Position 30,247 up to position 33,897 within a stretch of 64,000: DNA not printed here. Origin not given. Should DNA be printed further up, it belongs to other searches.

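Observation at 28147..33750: Mosaic identity between the two giant paralogs suggests segmental gene conversion with retained N-terminal diversity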

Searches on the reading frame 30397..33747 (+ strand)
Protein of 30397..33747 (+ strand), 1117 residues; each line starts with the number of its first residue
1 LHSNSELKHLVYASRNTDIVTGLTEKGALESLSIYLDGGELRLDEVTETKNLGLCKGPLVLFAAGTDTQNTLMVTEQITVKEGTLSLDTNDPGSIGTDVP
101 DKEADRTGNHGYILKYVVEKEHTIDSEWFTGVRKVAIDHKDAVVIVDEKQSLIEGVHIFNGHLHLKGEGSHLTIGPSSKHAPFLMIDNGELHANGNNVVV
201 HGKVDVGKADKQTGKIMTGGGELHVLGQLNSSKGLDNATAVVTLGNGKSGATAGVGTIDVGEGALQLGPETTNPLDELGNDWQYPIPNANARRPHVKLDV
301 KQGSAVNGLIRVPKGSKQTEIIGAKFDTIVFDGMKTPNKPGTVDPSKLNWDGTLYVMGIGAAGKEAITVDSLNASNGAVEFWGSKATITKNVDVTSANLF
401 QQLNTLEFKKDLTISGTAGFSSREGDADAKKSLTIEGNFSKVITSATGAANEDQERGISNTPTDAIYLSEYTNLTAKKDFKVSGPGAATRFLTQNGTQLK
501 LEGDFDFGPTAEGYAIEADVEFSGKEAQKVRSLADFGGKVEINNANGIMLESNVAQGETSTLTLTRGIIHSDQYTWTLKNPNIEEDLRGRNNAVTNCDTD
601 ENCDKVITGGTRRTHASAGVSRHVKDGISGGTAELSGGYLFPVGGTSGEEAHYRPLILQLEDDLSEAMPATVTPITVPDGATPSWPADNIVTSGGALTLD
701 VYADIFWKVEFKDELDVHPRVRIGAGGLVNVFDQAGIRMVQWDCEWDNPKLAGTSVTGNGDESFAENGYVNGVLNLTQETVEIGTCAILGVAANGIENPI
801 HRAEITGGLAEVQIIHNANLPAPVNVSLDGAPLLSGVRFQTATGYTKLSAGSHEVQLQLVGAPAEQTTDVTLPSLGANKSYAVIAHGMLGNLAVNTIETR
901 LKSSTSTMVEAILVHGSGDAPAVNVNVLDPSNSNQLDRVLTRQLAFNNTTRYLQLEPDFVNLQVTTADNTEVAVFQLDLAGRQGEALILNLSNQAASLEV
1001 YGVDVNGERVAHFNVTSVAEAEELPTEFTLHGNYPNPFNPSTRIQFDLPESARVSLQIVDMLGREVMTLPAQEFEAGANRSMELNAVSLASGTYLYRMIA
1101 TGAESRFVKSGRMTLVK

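Call 56: predict_structure(alignment_id=A3)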
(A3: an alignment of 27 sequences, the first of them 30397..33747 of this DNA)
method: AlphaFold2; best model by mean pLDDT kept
length: 1117 residues; sequences in the alignment: 27
mean_pLDDT: 78.1   pTM: 0.63
mean pLDDT of the five models: 78.1, 75.5, 74.7, 74.1, 69.2
residues with pLDDT >= 90: 341; 70-90: 471; 50-70: 191; < 50: 114
segments of 3 or more residues with pLDDT < 50: 1-4, 102-105, 448-459, 588-609, 686-699, 729-732, 759-765, 794-807, 1016-1033
pLDDT, mean of each block of 10 residues (from residue 1): 58 64 67 84 86 90 79 91 89 80 55 92 88 93 94 93 92 86 95 97 94 95 91 78 90 92 94 84 68 88 94 94 95 92 83 89 79 93 93 93 94 92 67 96 67 43 82 96 82 91 90 86 95 91 92 90 86 91 56 39 38 81 80 60 71 79 86 77 48 42 75 85 62 64 82 64 52 70 88 46 44 86 73 69 71 80 72 80 86 87 83 89 85 75 89 86 82 81 85 83 80 47 35 49 61 75 72 66 63 68 54 53
secondary structure, 60 per line:
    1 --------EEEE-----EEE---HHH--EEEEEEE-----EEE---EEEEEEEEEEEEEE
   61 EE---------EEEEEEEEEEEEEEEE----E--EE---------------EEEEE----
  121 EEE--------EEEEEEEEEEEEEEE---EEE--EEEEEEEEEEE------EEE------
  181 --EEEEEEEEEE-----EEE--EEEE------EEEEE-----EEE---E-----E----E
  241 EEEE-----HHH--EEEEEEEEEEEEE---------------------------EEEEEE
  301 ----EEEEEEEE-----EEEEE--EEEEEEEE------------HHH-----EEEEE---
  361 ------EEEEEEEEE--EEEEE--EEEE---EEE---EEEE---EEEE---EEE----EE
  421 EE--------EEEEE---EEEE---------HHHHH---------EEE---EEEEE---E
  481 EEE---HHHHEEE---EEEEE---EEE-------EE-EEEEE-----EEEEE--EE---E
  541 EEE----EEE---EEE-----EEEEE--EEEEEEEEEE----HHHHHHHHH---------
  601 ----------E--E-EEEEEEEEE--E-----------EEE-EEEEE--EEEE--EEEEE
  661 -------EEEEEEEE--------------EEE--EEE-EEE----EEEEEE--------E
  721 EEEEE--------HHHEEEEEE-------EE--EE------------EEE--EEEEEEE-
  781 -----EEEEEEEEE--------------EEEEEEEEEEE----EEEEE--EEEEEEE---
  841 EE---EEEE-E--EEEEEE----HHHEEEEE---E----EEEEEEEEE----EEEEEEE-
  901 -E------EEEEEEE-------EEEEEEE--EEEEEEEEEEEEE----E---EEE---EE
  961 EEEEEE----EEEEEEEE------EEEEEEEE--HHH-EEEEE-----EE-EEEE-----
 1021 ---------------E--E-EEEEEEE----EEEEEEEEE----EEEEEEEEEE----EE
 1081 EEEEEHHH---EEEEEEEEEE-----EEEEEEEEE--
elements in order (helices of 4 or more, strands of 3 or more residues): E9-12 E18-20 E29-35 E41-43 E47-62 E72-87 E112-116 E121-123 E132-146 E150-152 E155-165 E172-174 E183-192 E198-200 E203-206 E213-217 E223-225 E240-244 E255-267 E295-300 E305-312 E318-322 E325-332 E353-357 E367-375 E378-382 E385-388 E392-394 E398-401 E405-408 E412-414 E419-422 E431-435 E439-442 H452-456 E466-468 E472-476 E480-483 H487-490 E491-493 E497-501 E505-507 E518-522 E528-532 E540-543 E548-550 E554-556 E562-566 E569-578 H583-591 E616-624 E639-641 E643-647 E650-653 E656-660 E668-675 E690-692 E695-697 E699-701 E706-711 E720-725 E737-742 E768-770 E773-779 E786-794 E809-819 E824-828 E831-837 E846-849 E854-859 E867-871 E880-888 E893-899 E909-915 E923-929 E932-944 E953-955 E959-966 E971-978 E985-992 E999-1003 E1012-1015 E1041-1047 E1052-1060 E1065-1074 E1079-1085 E1092-1101 E1107-1115

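Call 62: fold_search(model_id=the predicted structure, library=pdb)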
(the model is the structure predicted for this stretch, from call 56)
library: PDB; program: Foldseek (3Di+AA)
matches with E <= 10: 1058; with E <= 0.001: 9
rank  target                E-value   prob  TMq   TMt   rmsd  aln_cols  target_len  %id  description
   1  5a9i_A                6.1e-06  1.00  0.14  0.68   4.7       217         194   16  Crystal structure of the extracellular domain of PepT2 (released 2015-09-09)
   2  7s8u                  1.2e-05  1.00  0.14  0.23   4.5       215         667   15  Cryo-EM structure of a mammalian peptide transporter (PepT1/slc15a1) in nanodisc (released 2022-07-20)
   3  7nqk_A                2.7e-05  1.00  0.14  0.22   5.5       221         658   17  Cryo-EM structure of the mammalian peptide transporter PepT2 (released 2021-07-07)
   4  7pmw_A                3.0e-05  1.00  0.14  0.23   4.7       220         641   12  HsPepT1 bound to Ala-Phe in the outward facing occluded conformation (released 2021-10-20)
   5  5a9h                  9.2e-05  1.00  0.12  0.57   5.3       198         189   16  Crystal structure of the extracellular domain of PepT2 (released 2015-09-09)
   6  7pmx_A                9.6e-05  1.00  0.14  0.23   4.4       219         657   11  HsPepT1 bound to Ala-Phe in the outward facing open conformation (released 2021-10-20)
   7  7pmy_A                1.0e-04  1.00  0.14  0.22   4.8       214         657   12  HsPepT2 bound to Ala-Phe in the inward facing partially occluded conformation (released 2021-10-20)
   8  5a9d_A                1.1e-04  1.00  0.07  0.35  13.8       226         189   10  Crystal structure of the extracellular domain of PepT1 (released 2015-09-09)
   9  7ptp_A                6.8e-04  0.69  0.07  0.10  28.9       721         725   10  In-situ structure of pentameric S-layer protein (released 2021-12-15)
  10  7c7u_A                1.6e-03  0.51  0.06  0.11  22.7       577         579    7  Biofilm associated protein - BSP domain (released 2021-05-12)
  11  6hhu_A                2.2e-03  0.38  0.07  0.10  20.8       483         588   11  Structure of the Bacillus anthracis Sap S-layer assembly domain (released 2019-07-24)
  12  9qk2_F                2.6e-03  0.63  0.07  0.12  27.7       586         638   10  Structure of the Complement classical and lectin pathway C3 convertase in complex with substrate C3 (released 2025-12-24)
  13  8enu_G                2.7e-03  0.72  0.07  0.12  27.3       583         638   10  Structure of the C3bB proconvertase in complex with lufaxin (released 2023-08-09)
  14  6rqj_B                4.2e-03  0.47  0.06  0.10  27.2       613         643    9  Structure of human complement C5 complexed with tick inhibitors OmCI, RaCI1 and CirpT1 (released 2020-01-08)
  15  6ehg_A                5.0e-03  0.54  0.07  0.11  26.8       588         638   11  complement component C3b in complex with a nanobody (released 2018-02-14)
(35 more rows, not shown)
